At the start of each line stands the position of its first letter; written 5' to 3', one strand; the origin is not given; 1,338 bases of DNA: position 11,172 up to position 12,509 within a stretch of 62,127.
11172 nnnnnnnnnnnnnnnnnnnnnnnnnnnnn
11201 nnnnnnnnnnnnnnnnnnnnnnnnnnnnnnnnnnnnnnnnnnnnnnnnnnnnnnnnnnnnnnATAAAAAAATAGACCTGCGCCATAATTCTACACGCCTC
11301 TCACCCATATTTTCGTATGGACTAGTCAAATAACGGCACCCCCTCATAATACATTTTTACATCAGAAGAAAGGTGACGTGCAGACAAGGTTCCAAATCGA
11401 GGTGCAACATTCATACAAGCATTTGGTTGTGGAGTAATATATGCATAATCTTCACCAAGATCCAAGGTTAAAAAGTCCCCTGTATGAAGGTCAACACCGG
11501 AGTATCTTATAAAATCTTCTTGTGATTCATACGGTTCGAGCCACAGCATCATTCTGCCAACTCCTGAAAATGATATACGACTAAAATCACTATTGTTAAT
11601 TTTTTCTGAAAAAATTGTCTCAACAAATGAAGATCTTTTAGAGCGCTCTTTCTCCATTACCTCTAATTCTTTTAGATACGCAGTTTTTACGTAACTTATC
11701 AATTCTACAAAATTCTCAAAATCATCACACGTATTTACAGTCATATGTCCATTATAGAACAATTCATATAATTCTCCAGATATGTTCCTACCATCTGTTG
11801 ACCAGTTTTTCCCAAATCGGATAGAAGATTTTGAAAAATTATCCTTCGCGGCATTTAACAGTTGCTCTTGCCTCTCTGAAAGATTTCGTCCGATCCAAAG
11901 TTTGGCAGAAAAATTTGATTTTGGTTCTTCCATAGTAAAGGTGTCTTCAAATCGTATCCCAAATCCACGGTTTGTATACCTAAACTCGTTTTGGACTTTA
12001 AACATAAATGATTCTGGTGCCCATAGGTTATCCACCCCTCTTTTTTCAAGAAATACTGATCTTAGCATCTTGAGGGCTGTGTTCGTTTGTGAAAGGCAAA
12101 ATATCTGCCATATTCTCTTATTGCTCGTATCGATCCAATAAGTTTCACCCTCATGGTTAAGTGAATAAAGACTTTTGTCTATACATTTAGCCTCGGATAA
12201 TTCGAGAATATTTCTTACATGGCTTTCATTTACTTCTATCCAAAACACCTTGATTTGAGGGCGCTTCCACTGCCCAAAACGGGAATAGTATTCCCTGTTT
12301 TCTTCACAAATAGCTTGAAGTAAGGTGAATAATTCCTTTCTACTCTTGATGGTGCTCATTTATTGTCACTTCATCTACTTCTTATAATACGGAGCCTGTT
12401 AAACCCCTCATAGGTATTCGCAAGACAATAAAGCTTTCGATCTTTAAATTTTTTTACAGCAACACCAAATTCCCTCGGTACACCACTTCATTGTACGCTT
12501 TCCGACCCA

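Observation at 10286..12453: Orphan A/T-rich two-gene cassette inserted exactly at the proB|proA junction, bounded by a duplicated junction sequence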

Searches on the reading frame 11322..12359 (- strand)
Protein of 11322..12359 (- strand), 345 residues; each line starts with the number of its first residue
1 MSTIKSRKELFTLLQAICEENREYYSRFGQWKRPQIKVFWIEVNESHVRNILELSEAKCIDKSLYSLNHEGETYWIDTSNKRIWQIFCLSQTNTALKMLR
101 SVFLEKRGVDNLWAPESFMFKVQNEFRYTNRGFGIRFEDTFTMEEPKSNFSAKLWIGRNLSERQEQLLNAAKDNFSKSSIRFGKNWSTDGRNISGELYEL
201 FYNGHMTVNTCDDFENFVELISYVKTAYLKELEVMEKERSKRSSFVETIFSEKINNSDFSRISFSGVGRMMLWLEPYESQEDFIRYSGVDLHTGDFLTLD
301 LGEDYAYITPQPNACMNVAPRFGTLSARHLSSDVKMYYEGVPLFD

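Call 4: search_protein_families(library=pfam, proteins=[window:11322-12359:-], max_evalue=1)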
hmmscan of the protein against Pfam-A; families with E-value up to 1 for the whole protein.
window:11322-12359:- (345 aa): 0 families

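Call 5: search_protein_families(library=padloc, proteins=[window:11322-12359:-], max_evalue=1)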
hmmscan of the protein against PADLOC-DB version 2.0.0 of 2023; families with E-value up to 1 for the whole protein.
window:11322-12359:- (345 aa): 0 families

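Call 6: search_protein_families(library=phrogs, proteins=[window:11322-12359:-], max_evalue=1)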
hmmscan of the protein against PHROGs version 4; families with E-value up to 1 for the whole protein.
window:11322-12359:- (345 aa): 1 family
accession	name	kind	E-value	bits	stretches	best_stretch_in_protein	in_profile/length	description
phrog_22469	-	unknown function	1.8e-07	31.6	1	74-329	69-336/352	-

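Call 7: search_protein_families(library=ncbifam, proteins=[window:11322-12359:-], max_evalue=1)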
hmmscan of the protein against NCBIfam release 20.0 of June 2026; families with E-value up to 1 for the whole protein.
window:11322-12359:- (345 aa): 0 families

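Call 10: find_homologous_proteins(query=window:11322-12359:-, max_evalue=0.001)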
Query window:11322-12359:- (345 aa): 30 proteins with E <= 0.001 among 500 candidates.
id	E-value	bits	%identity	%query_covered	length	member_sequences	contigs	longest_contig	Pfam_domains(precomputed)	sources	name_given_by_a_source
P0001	1.0e-214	730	93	100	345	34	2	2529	PF25924.1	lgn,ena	-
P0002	3.0e-192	656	81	100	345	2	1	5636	PF25924.1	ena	-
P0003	1.4e-169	582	72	100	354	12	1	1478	PF25924.1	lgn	-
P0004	6.6e-168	576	71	100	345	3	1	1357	PF25924.1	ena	-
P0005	2.4e-167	575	72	100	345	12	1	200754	PF25924.1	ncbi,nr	ncbi:Uncharacterised protein [uncultured archaeon]|nr:Uncharacterised protein [uncultured archaeon]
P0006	9.5e-167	573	72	100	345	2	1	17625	PF25924.1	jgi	jgi:hypothetical protein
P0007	1.3e-165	569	71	100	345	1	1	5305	PF25924.1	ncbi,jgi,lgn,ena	ncbi:MAG: hypothetical protein WC568_06565 [Candidatus Methanoperedens sp.]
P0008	5.5e-164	563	70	100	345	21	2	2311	PF25924.1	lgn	-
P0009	2.9e-126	439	55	100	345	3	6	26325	PF25924.1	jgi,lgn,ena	-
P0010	1.2e-120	421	49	100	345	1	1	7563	PF25924.1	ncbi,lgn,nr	ncbi:MAG: hypothetical protein Q7J68_02190 [Thermoplasmata archaeon]|nr:hypothetical protein [Thermo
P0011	1.8e-120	420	50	100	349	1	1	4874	PF25924.1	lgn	-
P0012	2.1e-120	420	52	99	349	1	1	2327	PF25924.1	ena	-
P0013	1.9e-118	414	68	75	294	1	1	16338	PF25924.1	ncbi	-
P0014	6.8e-117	409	51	99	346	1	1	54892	PF25924.1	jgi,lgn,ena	-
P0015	4.1e-116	406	51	100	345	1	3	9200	PF25924.1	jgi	jgi:2-hydroxy-3-keto-5-methylthiopentenyl-1-phosphate phosphatase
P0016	4.0e-112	393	48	100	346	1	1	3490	PF25924.1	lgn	-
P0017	8.0e-112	392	48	100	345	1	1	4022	PF25924.1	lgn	-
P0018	8.6e-109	382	47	100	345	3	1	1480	PF25924.1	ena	-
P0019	3.0e-105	370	47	100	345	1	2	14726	PF25924.1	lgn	-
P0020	9.7e-104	365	47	100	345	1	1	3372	PF25924.1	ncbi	-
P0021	1.7e-103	365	47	100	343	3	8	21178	PF25924.1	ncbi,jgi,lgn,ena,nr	ncbi:MAG TPA: hypothetical protein ENK47_02360 [Euryarchaeota archaeon]|nr:hypothetical protein [Eur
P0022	2.5e-103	364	46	100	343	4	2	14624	PF25924.1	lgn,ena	-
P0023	1.6e-100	355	49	100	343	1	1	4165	PF25924.1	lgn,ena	-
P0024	1.5e-99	352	47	100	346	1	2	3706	PF25924.1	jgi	-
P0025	1.1e-96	342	46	100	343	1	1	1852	PF25924.1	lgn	-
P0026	8.0e-92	326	44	100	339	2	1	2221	PF25924.1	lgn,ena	-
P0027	6.2e-89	317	41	96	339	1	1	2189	PF25924.1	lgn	-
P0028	6.9e-88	313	69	58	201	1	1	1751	PF25924.1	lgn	-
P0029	9.4e-80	287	43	86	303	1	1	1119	PF25924.1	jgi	jgi:hypothetical protein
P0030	4.3e-60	222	36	98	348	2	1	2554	PF25924.1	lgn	-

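Call 12: search_protein_families(library=pfam, proteins=[P0005, P0010, P0021, P0030, P0015], max_evalue=10)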
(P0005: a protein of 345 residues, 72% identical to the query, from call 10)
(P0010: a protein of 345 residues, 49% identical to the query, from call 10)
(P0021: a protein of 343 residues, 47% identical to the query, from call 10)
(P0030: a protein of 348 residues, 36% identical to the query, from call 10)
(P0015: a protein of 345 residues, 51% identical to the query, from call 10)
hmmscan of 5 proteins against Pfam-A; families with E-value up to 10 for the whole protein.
P0005 (345 aa): 3 families
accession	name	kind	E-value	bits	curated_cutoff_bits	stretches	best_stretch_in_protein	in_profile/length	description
PF11989.14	Dsl1_C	-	0.016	15.4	30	1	57-102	141-185/194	Retrograde transport protein Dsl1 C terminal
PF05062.17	RICH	-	0.21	12.4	23.2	1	216-251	36-71/82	RICH domain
PF13751.12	DDE_Tnp_1_6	-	0.29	11.8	25.1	1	234-274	72-112/125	Transposase DDE domain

P0010 (345 aa): 2 families
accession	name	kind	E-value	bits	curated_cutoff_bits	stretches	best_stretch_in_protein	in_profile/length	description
PF21579.3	PabTrmU54_TRAM_dom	-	0.0018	18.6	27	1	128-148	8-28/56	tRNA (uracil(54)-C(5))-methyltransferase, TRAM domain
PF01828.24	Peptidase_A4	-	0.078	12.9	22.3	1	253-302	55-102/206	Peptidase A4 family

P0021 (343 aa): 0 families

P0030 (348 aa): 3 families
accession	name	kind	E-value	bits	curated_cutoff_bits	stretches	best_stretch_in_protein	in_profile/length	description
PF13327.11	T3SS_LEE_assoc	-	0.039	14.4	25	1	66-133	7-73/162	Type III secretion system subunit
PF16508.11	NIBRIN_BRCT_II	-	0.069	14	27.2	1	250-277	11-41/122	Second BRCT domain on Nijmegen syndrome breakage protein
PF22086.1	DUF6940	-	0.16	12.7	27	1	48-86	114-149/168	Family of unknown function (DUF6940)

P0015 (345 aa): 2 families
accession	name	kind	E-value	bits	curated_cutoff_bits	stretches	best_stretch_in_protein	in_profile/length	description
PF21579.3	PabTrmU54_TRAM_dom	-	0.03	14.7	27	1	119-145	1-25/56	tRNA (uracil(54)-C(5))-methyltransferase, TRAM domain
PF18141.7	UPF1_1B_dom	-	0.046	14.2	28.5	1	177-251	19-89/93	RNA helicase UPF1, 1B domain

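Call 16: find_encoding_contigs(protein=P0005, flank=10000, max_places=4)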
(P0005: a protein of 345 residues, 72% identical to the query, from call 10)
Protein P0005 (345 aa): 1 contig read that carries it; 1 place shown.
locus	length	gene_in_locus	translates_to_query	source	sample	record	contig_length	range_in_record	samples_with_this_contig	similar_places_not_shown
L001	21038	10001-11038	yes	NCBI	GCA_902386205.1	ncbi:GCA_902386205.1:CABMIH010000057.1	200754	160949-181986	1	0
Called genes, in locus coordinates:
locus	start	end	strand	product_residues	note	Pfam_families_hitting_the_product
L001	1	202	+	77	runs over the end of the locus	PF10884:DUF2683 (weak)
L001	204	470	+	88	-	PF05016:ParE_toxin (weak)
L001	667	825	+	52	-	-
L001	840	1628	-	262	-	PF21948:LplA-B_cat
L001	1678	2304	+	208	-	PF00156:Pribosyltran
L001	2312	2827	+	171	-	PF04307:YdjM (weak)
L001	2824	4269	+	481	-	PF01656:CbiA, PF13500:AAA_26, PF07685:GATase_3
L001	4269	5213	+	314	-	PF01008:IF-2B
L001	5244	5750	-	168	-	PF08714:Fae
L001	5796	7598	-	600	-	PF01702:TGT, PF17884:DUF5591, PF14810:TGT_C2 (weak), PF01472:PUA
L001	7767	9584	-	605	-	-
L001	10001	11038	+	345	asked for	PF25924:MJECL33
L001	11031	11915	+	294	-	-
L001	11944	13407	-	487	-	PF01409:tRNA-synt_2d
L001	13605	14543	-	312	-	PF26233:NicX, PF02073:Peptidase_M29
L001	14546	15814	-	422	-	PF00330:Aconitase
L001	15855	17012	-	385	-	PF06550:SPP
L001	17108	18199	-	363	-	PF00072:Response_reg, PF00989:PAS, PF13188:PAS_8 (faint), PF08448:PAS_4, PF13426:PAS_9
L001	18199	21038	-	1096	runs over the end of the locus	PF17159:MASE3, PF00989:PAS, PF13188:PAS_8, PF08448:PAS_4, PF13426:PAS_9, PF00989:PAS, PF08448:PAS_4, PF08447:PAS_3, +9 more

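Call 17: find_encoding_contigs(protein=P0006, flank=10000, max_places=4)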
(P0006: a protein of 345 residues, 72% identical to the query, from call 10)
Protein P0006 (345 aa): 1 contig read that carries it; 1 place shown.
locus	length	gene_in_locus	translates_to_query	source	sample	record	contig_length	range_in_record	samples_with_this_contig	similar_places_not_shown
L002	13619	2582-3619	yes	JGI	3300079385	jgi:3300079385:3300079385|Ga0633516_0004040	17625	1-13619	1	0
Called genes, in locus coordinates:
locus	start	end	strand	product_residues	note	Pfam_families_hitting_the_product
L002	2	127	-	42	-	?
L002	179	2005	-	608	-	PF01702:TGT, PF17884:DUF5591, PF14810:TGT_C2 (faint), PF01472:PUA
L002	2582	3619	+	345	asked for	PF25924:MJECL33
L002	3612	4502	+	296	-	-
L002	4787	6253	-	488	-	PF01702:TGT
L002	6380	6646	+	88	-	PF03683:UPF0175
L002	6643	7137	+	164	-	PF11848:DUF3368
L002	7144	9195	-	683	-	PF11847:GT-C_AftD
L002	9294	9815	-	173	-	-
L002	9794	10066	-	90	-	-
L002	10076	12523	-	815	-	PF11847:GT-C_AftD (faint)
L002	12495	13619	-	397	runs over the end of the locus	PF13439:Glyco_transf_4, PF13579:Glyco_trans_4_4, PF00534:Glycos_transf_1, PF20706:GT4-conflict, PF13692:Glyco_trans_1_4, PF13524:Glyco_trans_1_2 (faint)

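Call 18: find_encoding_contigs(protein=P0001, flank=10000, max_places=6)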
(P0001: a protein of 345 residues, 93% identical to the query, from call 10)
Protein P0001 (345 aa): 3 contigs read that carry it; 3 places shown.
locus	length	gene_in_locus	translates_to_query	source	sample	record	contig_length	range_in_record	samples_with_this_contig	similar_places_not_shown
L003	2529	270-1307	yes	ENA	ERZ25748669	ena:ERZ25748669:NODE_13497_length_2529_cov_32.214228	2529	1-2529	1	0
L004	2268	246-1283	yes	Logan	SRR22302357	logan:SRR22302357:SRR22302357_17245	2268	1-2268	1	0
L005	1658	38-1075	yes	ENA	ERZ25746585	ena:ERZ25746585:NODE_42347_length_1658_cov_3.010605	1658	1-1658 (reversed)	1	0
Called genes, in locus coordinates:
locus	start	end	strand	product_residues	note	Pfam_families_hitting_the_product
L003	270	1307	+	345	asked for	PF25924:MJECL33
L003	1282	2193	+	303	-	-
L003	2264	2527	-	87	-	?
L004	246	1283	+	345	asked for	PF25924:MJECL33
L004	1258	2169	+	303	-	-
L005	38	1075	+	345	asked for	PF25924:MJECL33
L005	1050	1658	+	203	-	?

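Call 19: find_encoding_contigs(protein=P0002, flank=10000, max_places=4)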
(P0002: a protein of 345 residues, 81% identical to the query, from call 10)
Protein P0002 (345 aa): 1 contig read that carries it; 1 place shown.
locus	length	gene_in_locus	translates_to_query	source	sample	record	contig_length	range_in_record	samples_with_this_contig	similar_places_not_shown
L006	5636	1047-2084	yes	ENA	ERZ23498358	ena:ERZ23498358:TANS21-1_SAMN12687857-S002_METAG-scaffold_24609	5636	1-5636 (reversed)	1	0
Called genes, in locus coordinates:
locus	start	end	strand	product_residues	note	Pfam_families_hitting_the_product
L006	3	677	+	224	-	?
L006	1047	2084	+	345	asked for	PF25924:MJECL33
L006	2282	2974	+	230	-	-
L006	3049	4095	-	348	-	PF05343:Peptidase_M42, PF01546:Peptidase_M20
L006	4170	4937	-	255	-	PF01887:SAM_HAT_N, PF20257:SAM_HAT_C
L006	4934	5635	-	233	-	?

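Call 20: find_encoding_contigs(protein=P0014, flank=10000, max_places=4)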
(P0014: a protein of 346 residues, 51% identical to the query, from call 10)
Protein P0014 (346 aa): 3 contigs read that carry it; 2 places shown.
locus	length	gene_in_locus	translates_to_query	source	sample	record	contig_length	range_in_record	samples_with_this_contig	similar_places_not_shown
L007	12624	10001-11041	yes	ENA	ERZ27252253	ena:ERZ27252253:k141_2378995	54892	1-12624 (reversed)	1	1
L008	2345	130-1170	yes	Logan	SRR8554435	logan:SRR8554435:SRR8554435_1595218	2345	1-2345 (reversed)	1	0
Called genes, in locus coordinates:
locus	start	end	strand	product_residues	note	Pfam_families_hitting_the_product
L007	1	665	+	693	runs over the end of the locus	PF17957:Big_7 (weak), PF07705:CARDB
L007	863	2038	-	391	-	-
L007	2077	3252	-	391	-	-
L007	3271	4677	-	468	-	-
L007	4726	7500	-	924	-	PF00246:Peptidase_M14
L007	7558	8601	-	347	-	-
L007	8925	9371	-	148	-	PF11381:DUF3185 (faint)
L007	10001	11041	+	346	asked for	PF25924:MJECL33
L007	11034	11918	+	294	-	-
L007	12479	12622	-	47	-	?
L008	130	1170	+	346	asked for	PF25924:MJECL33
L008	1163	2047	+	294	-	-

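Call 38: search_dna_similar(query=window:11322-12359:-, collection=plasmids, mode=protein, max_evalue=0.001)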
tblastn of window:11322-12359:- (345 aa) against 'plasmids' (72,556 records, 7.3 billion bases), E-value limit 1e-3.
No match.

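Call 39: search_dna_similar(query=window:11322-12359:-, collection=phages, mode=protein, max_evalue=0.001)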
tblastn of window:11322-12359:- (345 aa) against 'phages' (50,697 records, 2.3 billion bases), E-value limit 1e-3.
No match.

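Call 42: find_homologous_proteins(query=A1, max_evalue=0.001)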
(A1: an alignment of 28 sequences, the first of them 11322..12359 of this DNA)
Query A1 (28 sequences) (345 aa, profile of the alignment): 46 proteins with E <= 0.001 among 2462 candidates.
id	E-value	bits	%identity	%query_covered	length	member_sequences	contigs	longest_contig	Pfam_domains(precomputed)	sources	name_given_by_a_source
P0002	5.4e-169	580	81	100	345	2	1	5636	PF25924.1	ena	-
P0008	1.9e-168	578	70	100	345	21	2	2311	PF25924.1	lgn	-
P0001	1.9e-167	575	93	100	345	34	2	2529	PF25924.1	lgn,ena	-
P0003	7.8e-167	573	72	100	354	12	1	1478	PF25924.1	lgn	-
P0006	8.6e-167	573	72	100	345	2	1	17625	PF25924.1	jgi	jgi:hypothetical protein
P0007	1.6e-166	572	71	100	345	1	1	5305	PF25924.1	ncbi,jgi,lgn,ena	ncbi:MAG: hypothetical protein WC568_06565 [Candidatus Methanoperedens sp.]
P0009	2.6e-166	571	55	100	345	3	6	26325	PF25924.1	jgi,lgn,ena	-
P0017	3.4e-166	571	48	100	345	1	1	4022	PF25924.1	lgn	-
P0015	1.5e-165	569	51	100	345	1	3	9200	PF25924.1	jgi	jgi:2-hydroxy-3-keto-5-methylthiopentenyl-1-phosphate phosphatase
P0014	3.0e-165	568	51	99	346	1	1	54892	PF25924.1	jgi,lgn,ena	-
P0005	4.1e-165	567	72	100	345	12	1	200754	PF25924.1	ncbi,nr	ncbi:Uncharacterised protein [uncultured archaeon]|nr:Uncharacterised protein [uncultured archaeon]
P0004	6.1e-165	567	71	100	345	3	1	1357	PF25924.1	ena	-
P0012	1.1e-164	566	52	99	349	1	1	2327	PF25924.1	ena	-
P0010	5.2e-164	564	49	100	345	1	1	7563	PF25924.1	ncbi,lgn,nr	ncbi:MAG: hypothetical protein Q7J68_02190 [Thermoplasmata archaeon]|nr:hypothetical protein [Thermo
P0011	3.0e-163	561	50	100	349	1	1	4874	PF25924.1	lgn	-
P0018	6.1e-162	557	47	100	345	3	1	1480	PF25924.1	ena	-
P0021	3.0e-159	548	47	100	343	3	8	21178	PF25924.1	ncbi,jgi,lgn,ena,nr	ncbi:MAG TPA: hypothetical protein ENK47_02360 [Euryarchaeota archaeon]|nr:hypothetical protein [Eur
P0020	1.3e-158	546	47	100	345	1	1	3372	PF25924.1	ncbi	-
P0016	1.3e-158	546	48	100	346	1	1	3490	PF25924.1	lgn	-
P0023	9.0e-158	543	49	100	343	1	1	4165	PF25924.1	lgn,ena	-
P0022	1.6e-157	542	46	100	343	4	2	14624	PF25924.1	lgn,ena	-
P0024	7.4e-157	540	47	100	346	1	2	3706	PF25924.1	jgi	-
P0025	1.0e-154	533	46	100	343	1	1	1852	PF25924.1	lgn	-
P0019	1.5e-154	533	47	100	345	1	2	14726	PF25924.1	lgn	-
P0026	1.0e-147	510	44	100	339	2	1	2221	PF25924.1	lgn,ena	-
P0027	1.1e-140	487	41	96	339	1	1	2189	PF25924.1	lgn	-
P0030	1.1e-124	434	36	98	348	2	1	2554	PF25924.1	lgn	-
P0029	9.7e-122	425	43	86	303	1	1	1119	PF25924.1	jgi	jgi:hypothetical protein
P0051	6.5e-118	412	36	98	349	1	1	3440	PF25924.1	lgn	-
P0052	1.2e-117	411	36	98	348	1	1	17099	PF25924.1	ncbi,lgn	-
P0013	7.8e-114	399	68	75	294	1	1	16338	PF25924.1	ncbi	-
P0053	1.9e-111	391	37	100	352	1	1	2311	PF25924.1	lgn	-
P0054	9.0e-111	389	38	100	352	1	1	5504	PF25924.1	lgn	-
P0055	1.0e-110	388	35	100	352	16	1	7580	PF25924.1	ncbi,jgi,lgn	jgi:hypothetical protein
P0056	3.8e-108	380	38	100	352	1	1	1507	PF25924.1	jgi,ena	-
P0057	7.2e-107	376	37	99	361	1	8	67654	PF25924.1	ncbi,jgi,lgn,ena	jgi:hypothetical protein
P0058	7.4e-107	376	37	100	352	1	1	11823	PF25924.1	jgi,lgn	jgi:hypothetical protein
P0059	4.8e-106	373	37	100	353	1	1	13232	PF25924.1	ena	-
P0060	6.7e-105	369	35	99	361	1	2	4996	PF25924.1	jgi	jgi:hypothetical protein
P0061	2.3e-103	364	35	100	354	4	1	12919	PF25924.1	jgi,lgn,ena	-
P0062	5.4e-103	363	35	99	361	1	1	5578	PF25924.1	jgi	jgi:hypothetical protein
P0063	3.3e-102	360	36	98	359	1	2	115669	PF25924.1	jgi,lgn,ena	-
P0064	2.0e-100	355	36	98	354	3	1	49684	PF25924.1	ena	-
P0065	2.1e-99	351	34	99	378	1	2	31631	PF25924.1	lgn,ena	-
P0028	4.1e-90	321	69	58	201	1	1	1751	PF25924.1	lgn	-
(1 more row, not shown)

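Call 43: predict_structure(alignment_id=A1)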
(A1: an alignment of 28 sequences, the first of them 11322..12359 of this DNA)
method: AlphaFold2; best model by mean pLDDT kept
length: 345 residues; sequences in the alignment: 28
mean_pLDDT: 87.5   pTM: 0.88
mean pLDDT of the five models: 87.5, 86.9, 86.3, 86.2, 79.9
residues with pLDDT >= 90: 191; 70-90: 123; 50-70: 30; < 50: 1
segments of 3 or more residues with pLDDT < 50: none
pLDDT, mean of each block of 10 residues (from residue 1): 92 92 90 93 92 94 96 95 96 93 92 94 93 79 61 77 87 88 74 73 93 90 96 87 86 83 69 90 92 91 92 88 85 85 83
secondary structure, 60 per line:
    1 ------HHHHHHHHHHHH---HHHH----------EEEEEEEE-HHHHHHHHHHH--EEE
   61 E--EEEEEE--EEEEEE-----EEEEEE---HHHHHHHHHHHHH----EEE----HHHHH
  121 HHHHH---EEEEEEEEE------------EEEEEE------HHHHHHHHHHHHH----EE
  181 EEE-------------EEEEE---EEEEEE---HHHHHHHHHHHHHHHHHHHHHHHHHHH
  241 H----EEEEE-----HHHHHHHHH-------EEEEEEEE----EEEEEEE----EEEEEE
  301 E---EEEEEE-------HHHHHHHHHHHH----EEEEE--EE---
elements in order: H7-18 H22-25 E36-43 H45-55 E58-61 E64-69 E72-77 E83-88 H92-104 E109-111 H116-125 E129-137 E150-155 H162-174 E179-183 E197-201 E205-210 H214-241 E246-250 H256-264 E272-279 E284-290 E295-301 E305-310 H318-329 E334-338

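Call 44: find_encoding_contigs(protein=P0063, flank=10000, max_places=3)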
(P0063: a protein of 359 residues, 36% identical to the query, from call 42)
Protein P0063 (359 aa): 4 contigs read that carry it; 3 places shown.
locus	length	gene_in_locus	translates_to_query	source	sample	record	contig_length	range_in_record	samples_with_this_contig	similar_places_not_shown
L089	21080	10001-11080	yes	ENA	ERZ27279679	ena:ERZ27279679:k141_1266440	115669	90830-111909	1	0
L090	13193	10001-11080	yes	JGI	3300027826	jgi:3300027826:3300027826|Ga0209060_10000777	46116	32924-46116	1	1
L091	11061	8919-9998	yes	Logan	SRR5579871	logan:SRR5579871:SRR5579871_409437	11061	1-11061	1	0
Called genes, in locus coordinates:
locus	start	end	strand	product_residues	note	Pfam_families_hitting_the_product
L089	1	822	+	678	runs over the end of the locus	-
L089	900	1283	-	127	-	-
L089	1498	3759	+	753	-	PF24389:ORC-CDC6-like (faint)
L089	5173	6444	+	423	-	-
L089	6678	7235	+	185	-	-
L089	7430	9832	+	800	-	PF05317:Thermopsin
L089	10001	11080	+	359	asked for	PF25924:MJECL33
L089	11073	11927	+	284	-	-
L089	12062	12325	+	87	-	-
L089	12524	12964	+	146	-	-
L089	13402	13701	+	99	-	-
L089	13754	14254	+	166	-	PF00801:PKD, PF18911:PKD_4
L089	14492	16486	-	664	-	PF24681:Kelch_KLHDC2_KLHL20_DRC7, PF13415:Beta-prop_FBX42 (weak), PF00801:PKD, PF18911:PKD_4, PF00801:PKD, PF18911:PKD_4, PF00801:PKD (weak), PF18911:PKD_4, +2 more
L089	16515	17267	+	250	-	-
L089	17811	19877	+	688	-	PF18911:PKD_4 (weak), PF00801:PKD, PF18911:PKD_4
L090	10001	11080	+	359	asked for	PF25924:MJECL33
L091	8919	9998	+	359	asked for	PF25924:MJECL33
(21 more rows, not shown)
